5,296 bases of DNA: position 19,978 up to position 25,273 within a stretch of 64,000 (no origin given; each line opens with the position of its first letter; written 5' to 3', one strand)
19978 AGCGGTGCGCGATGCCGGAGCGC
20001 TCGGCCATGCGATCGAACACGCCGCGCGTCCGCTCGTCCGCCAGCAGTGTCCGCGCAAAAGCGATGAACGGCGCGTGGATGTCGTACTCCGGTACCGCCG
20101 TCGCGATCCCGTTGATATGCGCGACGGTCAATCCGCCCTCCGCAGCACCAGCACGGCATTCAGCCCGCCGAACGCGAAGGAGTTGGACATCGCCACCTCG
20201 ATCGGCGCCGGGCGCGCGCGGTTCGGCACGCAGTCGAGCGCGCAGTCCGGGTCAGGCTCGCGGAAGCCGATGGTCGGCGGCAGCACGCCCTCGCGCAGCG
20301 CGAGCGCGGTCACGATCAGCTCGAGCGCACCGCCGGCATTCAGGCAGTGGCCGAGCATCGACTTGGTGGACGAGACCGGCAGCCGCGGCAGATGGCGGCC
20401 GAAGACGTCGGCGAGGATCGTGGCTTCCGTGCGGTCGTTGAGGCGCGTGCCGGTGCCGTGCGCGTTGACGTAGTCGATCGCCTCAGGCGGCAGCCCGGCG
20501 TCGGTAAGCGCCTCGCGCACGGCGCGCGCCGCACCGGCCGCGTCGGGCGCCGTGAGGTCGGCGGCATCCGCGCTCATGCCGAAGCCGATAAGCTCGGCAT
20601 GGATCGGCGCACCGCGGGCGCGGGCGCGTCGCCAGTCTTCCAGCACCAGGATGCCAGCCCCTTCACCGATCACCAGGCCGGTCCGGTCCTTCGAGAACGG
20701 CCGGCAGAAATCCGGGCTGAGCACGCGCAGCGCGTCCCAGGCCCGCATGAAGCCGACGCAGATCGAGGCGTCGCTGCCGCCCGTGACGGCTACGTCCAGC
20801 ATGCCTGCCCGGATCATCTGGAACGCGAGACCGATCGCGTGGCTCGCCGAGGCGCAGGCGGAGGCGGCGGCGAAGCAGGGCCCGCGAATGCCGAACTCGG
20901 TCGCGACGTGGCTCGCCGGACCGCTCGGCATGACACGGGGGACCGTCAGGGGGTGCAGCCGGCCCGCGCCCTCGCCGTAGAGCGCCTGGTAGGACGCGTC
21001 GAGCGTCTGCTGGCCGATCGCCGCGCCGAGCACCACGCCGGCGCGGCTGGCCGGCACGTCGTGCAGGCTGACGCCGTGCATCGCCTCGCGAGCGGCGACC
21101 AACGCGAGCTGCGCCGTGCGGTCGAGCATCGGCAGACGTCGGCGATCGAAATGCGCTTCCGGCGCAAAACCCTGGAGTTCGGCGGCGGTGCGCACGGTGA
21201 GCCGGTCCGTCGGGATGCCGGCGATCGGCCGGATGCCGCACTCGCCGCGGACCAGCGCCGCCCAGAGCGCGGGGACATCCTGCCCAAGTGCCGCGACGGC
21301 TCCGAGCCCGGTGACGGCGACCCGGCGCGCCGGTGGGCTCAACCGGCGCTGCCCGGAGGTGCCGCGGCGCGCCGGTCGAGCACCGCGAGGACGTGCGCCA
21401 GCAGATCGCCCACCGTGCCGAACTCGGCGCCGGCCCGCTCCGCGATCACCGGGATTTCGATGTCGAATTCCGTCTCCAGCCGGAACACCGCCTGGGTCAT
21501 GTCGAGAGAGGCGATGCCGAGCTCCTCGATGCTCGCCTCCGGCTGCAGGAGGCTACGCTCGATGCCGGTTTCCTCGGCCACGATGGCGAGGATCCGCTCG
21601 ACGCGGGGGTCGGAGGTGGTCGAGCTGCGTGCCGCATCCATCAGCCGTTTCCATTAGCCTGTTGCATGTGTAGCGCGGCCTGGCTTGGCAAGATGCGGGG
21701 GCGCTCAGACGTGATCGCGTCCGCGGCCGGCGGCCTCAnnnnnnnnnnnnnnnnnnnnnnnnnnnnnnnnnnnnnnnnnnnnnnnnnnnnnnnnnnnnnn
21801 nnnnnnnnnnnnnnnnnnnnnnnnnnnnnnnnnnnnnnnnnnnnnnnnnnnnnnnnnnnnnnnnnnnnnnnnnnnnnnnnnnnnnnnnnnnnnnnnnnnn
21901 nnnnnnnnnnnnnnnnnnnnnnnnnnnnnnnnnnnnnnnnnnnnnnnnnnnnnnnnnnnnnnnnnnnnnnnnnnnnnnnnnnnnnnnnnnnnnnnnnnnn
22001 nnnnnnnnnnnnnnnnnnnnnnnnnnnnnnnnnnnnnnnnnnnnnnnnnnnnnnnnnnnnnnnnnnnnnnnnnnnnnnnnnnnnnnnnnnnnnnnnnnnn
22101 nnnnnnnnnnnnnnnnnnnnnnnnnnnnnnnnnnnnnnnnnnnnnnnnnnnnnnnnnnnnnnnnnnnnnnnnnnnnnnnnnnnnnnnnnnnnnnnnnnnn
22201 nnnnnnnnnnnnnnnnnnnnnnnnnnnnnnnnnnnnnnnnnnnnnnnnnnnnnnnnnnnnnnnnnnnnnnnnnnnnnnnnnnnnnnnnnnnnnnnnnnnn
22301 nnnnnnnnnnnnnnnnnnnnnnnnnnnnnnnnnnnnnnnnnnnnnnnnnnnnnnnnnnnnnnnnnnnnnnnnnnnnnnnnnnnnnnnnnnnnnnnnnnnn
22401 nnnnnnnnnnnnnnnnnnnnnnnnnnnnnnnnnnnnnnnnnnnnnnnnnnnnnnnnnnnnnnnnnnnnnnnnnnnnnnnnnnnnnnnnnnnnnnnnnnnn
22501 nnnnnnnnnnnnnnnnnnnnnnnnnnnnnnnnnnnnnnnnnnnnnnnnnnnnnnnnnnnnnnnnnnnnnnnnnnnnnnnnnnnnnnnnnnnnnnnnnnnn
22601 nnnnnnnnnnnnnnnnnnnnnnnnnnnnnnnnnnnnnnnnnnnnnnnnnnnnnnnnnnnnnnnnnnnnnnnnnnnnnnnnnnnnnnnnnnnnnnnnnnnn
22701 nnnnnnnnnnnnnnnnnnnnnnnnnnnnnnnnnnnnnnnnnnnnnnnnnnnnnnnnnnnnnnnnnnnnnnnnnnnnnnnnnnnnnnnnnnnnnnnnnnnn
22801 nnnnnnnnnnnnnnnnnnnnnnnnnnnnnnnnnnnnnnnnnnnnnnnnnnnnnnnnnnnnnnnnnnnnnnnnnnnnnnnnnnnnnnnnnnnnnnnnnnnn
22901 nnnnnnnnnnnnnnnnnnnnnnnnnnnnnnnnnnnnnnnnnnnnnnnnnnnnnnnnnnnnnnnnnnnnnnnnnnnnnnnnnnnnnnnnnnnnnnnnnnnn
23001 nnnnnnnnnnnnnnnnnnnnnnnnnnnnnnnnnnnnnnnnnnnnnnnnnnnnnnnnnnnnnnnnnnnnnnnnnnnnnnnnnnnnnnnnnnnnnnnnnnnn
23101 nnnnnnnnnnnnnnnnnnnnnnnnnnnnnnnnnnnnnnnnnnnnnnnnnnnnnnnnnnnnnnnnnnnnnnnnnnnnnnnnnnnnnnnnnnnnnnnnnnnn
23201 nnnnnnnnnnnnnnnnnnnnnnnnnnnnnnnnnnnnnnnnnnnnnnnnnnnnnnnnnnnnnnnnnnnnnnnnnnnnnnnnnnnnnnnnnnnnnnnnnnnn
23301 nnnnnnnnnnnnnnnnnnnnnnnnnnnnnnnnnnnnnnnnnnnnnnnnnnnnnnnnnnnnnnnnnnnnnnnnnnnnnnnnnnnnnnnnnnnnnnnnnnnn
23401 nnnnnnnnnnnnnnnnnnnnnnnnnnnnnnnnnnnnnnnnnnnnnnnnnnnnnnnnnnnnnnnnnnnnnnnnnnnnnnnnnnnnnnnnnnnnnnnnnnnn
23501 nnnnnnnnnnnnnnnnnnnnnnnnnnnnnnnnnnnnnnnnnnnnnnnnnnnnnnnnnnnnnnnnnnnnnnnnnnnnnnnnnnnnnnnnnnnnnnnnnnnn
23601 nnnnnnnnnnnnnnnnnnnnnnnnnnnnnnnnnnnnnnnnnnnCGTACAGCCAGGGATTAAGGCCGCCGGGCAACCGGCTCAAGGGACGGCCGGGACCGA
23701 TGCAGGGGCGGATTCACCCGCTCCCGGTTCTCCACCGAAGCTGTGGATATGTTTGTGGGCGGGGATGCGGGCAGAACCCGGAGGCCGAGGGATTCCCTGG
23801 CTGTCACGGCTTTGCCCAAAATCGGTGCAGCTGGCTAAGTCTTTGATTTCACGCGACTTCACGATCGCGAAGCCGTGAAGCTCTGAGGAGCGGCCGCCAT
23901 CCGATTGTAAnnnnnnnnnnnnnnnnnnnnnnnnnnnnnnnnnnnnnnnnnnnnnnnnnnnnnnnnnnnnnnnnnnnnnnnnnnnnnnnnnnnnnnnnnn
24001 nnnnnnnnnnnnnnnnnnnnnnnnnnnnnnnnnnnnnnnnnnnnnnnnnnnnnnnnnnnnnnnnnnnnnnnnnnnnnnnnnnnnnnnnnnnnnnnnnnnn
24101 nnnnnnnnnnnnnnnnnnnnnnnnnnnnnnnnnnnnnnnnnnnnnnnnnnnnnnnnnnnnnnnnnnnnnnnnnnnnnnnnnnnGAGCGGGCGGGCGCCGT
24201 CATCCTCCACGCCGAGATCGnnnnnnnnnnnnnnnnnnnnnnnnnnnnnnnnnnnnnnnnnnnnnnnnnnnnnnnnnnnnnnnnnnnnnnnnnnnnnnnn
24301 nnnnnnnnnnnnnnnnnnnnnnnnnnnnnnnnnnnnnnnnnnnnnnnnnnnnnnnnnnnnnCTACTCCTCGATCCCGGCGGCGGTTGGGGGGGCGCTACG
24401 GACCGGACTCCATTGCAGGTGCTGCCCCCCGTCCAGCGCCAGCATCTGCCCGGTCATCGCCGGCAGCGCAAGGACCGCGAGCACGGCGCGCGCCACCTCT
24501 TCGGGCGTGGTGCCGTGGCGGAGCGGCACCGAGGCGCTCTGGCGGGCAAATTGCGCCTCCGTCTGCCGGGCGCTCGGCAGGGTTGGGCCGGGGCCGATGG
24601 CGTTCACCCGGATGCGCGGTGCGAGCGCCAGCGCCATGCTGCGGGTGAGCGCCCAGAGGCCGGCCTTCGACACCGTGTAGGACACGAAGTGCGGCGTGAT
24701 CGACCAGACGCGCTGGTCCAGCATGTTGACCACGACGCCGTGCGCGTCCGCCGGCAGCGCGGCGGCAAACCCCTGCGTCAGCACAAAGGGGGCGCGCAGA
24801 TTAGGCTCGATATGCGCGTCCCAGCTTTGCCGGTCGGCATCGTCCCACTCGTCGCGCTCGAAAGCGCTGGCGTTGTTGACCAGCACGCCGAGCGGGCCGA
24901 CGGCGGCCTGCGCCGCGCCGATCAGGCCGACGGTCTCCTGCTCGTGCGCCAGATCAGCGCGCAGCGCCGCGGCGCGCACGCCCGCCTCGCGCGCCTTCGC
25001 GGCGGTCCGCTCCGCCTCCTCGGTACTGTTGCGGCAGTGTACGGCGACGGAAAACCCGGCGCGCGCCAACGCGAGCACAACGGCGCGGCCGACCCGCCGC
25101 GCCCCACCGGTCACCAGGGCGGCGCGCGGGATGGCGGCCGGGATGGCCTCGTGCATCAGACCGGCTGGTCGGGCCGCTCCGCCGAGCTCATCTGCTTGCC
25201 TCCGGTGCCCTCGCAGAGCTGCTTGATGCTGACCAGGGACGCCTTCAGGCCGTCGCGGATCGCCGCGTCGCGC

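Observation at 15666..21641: Overlapping ACP-KS-type III PKS-methyltransferase-flavoprotein operon with a convergent adenylating enzyme: a phenolic-lipid pathway with its own starter-unit machinery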

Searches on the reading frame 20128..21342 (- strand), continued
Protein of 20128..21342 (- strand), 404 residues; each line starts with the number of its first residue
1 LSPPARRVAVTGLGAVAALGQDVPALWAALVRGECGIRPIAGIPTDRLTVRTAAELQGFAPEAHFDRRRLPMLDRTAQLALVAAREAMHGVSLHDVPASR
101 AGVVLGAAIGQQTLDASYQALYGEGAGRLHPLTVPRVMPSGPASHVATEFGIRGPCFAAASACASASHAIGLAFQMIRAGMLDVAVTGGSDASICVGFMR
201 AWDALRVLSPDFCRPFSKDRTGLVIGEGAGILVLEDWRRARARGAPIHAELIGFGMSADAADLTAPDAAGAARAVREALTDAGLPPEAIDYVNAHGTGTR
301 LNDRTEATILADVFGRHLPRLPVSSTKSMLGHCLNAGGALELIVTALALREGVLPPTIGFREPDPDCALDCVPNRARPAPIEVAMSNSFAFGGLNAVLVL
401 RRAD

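Call 87: find_encoding_contigs(protein=P0327, flank=6000, max_places=1)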
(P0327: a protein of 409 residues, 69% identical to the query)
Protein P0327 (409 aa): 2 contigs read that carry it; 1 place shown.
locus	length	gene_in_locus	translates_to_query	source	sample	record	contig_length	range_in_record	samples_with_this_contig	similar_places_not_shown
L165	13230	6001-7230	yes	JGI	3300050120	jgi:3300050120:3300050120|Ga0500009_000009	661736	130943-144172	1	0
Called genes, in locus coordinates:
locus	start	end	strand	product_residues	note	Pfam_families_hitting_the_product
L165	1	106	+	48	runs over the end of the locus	PF01797:Y1_Tnp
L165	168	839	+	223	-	PF00106:adh_short, PF08659:KR (weak), PF13561:adh_short_C2, PF00106:adh_short (weak), PF13561:adh_short_C2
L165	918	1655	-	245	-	PF00392:GntR, PF07702:UTRA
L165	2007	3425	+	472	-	PF03972:MmgE_PrpD_N, PF19305:MmgE_PrpD_C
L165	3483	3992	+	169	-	-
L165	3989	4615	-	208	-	PF01613:Flavin_Reduct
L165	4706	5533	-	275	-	PF00561:Abhydrolase_1, PF12697:Abhydrolase_6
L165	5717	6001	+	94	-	-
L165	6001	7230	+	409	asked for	PF00109:ketoacyl-synt, PF02801:Ketoacyl-synt_C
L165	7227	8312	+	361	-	PF00195:Chal_sti_synt_N, PF08541:ACP_syn_III_C (faint), PF08392:FAE1_CUT1_RppA, PF08545:ACP_syn_III, PF02797:Chal_sti_synt_C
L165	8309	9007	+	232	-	-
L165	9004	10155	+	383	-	PF01266:DAO (faint), PF01494:FAD_binding_3 (weak)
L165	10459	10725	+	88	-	-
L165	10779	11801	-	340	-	PF01544:CorA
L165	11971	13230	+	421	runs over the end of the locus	PF07005:SBD_N, PF17042:NBD_C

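Call 88: find_encoding_contigs(protein=P0265, flank=6000, max_places=1)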
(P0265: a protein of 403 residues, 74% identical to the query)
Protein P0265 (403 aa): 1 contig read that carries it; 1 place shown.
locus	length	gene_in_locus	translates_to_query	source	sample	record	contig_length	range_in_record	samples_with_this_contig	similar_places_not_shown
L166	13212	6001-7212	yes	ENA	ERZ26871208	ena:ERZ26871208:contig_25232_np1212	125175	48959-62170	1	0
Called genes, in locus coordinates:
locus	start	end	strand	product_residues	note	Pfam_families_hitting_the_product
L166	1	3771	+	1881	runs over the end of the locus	-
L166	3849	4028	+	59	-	-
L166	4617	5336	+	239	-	PF03695:UPF0149, PF02810:SEC-C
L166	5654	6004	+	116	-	PF00550:PP-binding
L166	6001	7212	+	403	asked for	PF00109:ketoacyl-synt, PF02801:Ketoacyl-synt_C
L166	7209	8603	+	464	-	PF00195:Chal_sti_synt_N, PF08392:FAE1_CUT1_RppA (weak), PF08545:ACP_syn_III, PF02797:Chal_sti_synt_C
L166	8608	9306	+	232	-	PF13489:Methyltransf_23, PF13649:Methyltransf_25 (weak)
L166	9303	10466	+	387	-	PF01494:FAD_binding_3 (weak)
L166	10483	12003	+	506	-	PF07690:MFS_1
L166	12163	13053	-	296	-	PF03734:YkuD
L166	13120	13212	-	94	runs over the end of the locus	-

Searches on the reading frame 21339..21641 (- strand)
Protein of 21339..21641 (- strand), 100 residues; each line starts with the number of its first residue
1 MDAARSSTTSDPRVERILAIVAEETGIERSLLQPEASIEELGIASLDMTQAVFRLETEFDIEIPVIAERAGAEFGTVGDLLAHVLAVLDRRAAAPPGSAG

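Call 9: search_protein_families(library=pfam, proteins=[window:21339-21641:-], max_evalue=0.01)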
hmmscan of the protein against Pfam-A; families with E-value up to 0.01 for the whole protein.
window:21339-21641:- (100 aa): 1 family
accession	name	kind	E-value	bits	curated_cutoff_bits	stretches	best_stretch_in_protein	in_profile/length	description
PF00550.31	PP-binding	-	7.9e-09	36.1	20.8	1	15-84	1-67/67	Phosphopantetheine attachment site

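Call 10: search_protein_families(library=ncbifam, proteins=[window:21339-21641:-], max_evalue=0.01)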
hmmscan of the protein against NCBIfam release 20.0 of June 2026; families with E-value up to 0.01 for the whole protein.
window:21339-21641:- (100 aa): 12 families
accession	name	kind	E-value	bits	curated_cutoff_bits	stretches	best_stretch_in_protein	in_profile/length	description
NF002148.0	PRK00982.1-2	subfamily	8.5e-11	41.5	71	1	14-82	6-72/79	acyl carrier protein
TIGR00517.1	acyl_carrier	equivalog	4.9e-09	36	70.45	1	14-83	5-72/77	acyl carrier protein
NF002150.0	PRK00982.1-4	subfamily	7.2e-09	35.8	66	1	16-84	9-75/80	acyl carrier protein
NF002151.0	PRK00982.1-5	equivalog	8.6e-09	35.4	92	1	14-82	5-71/78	acyl carrier protein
NF002149.0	PRK00982.1-3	equivalog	1.3e-08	34.7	106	1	15-64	6-56/78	acyl carrier protein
NF002147.0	PRK00982.1-1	equivalog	5.3e-08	32.6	84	1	13-84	8-77/83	acyl carrier protein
NF005079.0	PRK06508.1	equivalog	1.5e-07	31.7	83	1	15-66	6-58/93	acyl carrier protein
NF040636.1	AcpM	exception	1.1e-06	28.5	146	1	11-85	4-76/93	meromycolate extension acyl carrier protein AcpM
NF009104.0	PRK12449.1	equivalog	0.00058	19.7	70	1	13-81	6-72/80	acyl carrier protein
NF005480.0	PRK07081.1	equivalog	0.0018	18.2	72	1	32-65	22-55/83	acyl carrier protein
NF005502.0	PRK07117.1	equivalog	0.0026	18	79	1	26-85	20-79/82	acyl carrier protein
NF006031.0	PRK08172.1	equivalog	0.0097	16.5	76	0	27-85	19-75/82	acyl carrier protein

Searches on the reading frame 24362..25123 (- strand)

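Call 84: search_protein_families(library=ncbifam, proteins=[window:24362-25123:-], max_evalue=0.00001)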
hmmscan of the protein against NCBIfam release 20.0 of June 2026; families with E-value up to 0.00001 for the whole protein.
window:24362-25123:- (253 aa): 186 families (the best 25 are shown)
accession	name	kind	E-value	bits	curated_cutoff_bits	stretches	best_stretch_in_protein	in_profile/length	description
NF006597.0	PRK09134.1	equivalog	3.8e-109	364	281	1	2-241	15-254/261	SDR family oxidoreductase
NF006598.0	PRK09135.1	equivalog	4.7e-55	186.8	288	1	2-237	9-248/249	pteridine reductase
NF012208.0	SDR_dihy_bifunc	exception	4e-44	150.9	325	1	2-236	1-233/233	bifunctional dihydropteridine reductase/dihydrofolate reductase TmpR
NF005559.1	PRK07231.1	subfamily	1e-37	130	215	1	2-234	7-247/249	glucose 1-dehydrogenase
NF009386.0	PRK12745.1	equivalog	2.3e-36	125.2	250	1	2-236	8-256/259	3-ketoacyl-ACP reductase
NF009466.0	PRK12826.1-2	subfamily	7.4e-36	123.9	222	1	2-235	6-245/248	3-oxoacyl-ACP reductase FabG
NF009384.0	PRK12743.1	equivalog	2.1e-32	112.4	264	1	2-236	9-249/258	SDR family oxidoreductase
TIGR01830.1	3oxo_ACP_reduc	equivalog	2.3e-32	112.6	297.75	1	2-233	1-237/239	3-oxoacyl-[acyl-carrier-protein] reductase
NF004847.0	PRK06198.1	subfamily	3.5e-32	111.7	240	1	2-229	10-250/269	oxidoreductase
NF004778.0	PRK06124.1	equivalog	8.6e-32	110.5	303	1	2-235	14-253/256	SDR family oxidoreductase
NF005873.0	PRK07814.1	equivalog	1.2e-31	110.1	346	1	2-234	13-251/263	SDR family oxidoreductase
NF009468.0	PRK12826.1-4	equivalog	1.3e-31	110.2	318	1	2-236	10-249/256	SDR family oxidoreductase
NF004200.0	PRK05653.1-5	equivalog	1.6e-30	106.5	273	1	2-233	5-240/242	3-oxoacyl-ACP reductase FabG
NF004746.0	PRK06077.1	equivalog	1.8e-30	106.2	320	1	2-237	9-248/252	3-ketoacyl-(acyl-carrier-protein) reductase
NF004202.0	PRK05653.2-2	equivalog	5.2e-30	104.9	333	1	2-239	10-252/259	3-oxoacyl-ACP reductase FabG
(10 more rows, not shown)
